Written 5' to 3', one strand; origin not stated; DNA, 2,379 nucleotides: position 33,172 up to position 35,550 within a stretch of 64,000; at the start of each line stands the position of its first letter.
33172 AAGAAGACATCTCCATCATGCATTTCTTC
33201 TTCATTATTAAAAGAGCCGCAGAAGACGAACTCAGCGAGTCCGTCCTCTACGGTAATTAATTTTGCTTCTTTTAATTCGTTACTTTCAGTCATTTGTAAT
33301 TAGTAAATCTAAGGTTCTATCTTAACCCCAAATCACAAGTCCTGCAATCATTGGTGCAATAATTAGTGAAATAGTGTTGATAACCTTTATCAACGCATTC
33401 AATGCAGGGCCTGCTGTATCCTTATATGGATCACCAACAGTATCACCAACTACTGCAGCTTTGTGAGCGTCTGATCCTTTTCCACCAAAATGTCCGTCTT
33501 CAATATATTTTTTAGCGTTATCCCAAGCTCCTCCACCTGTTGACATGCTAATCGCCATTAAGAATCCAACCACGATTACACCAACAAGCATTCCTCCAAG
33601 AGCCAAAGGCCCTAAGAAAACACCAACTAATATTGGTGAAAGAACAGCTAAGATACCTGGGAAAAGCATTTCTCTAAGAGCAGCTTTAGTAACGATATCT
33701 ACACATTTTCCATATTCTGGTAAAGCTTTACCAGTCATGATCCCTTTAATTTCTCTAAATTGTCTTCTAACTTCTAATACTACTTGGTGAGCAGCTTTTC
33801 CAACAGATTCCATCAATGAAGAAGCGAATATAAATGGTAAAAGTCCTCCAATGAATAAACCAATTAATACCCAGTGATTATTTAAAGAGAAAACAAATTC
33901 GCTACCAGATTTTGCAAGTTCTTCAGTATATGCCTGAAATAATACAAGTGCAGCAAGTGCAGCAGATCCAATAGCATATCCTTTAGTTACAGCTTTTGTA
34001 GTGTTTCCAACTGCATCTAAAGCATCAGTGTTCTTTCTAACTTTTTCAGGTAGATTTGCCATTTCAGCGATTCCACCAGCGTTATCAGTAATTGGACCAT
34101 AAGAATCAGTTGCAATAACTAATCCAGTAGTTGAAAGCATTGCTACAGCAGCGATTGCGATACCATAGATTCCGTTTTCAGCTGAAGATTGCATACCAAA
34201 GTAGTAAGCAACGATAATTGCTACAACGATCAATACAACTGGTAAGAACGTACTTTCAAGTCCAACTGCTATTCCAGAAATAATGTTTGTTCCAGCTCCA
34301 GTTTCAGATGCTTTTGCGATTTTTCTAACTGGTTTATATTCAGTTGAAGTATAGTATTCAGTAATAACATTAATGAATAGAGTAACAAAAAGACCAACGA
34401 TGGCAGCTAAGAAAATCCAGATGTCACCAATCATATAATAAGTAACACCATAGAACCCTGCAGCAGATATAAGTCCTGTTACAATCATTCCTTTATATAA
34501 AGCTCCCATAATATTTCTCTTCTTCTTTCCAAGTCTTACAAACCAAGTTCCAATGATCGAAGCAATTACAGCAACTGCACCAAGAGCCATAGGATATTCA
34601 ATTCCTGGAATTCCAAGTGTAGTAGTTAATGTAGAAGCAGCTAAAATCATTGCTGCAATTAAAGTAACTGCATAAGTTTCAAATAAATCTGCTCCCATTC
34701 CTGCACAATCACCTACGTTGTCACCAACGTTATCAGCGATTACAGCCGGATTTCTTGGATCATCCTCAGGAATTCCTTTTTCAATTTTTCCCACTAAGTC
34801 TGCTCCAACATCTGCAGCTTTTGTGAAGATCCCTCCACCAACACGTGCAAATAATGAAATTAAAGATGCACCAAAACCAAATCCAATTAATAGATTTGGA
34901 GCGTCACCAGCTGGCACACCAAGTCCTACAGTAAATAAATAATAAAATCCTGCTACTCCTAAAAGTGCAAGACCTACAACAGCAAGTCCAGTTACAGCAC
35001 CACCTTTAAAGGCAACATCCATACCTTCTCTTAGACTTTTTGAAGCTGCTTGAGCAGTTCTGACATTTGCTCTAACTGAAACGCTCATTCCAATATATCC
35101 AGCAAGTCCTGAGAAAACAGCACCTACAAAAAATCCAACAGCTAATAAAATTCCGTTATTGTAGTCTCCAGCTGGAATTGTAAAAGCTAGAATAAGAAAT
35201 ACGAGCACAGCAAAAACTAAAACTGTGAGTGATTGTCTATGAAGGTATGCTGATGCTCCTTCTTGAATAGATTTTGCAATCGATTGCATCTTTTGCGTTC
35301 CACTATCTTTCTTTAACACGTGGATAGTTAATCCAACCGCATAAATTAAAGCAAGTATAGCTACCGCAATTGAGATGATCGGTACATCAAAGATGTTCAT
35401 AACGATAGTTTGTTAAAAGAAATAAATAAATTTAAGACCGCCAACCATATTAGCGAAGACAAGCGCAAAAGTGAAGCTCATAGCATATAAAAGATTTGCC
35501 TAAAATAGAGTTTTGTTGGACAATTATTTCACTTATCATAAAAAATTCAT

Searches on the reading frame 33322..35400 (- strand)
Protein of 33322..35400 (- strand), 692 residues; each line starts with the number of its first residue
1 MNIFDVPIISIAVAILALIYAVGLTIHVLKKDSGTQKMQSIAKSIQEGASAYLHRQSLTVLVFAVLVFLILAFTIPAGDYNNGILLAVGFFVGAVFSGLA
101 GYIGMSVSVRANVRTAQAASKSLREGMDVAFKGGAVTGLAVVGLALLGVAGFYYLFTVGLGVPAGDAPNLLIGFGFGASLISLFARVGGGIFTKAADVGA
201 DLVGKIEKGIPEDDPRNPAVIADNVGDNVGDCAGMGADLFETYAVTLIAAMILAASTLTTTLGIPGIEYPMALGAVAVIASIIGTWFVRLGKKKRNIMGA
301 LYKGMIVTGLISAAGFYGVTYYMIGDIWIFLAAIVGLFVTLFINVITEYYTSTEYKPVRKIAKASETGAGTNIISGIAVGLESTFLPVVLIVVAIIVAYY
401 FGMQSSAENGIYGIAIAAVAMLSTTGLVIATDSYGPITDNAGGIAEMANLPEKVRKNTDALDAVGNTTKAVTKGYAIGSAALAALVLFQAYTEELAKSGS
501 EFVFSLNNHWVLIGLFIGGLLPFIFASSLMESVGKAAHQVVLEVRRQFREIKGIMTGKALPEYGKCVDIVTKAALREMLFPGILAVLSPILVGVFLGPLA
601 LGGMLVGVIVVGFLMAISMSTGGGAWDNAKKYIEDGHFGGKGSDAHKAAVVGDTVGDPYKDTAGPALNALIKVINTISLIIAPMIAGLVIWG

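Call 86: search_protein_families(library=pfam, proteins=[window:33322-35400:-], max_evalue=0.00001)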
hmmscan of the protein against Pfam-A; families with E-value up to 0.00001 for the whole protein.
window:33322-35400:- (692 aa): 1 family
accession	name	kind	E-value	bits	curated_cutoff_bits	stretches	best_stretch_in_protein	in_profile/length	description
PF03030.21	H_PPase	-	2.1e-273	909.3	29.7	1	15-681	1-645/645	Inorganic H+ pyrophosphatase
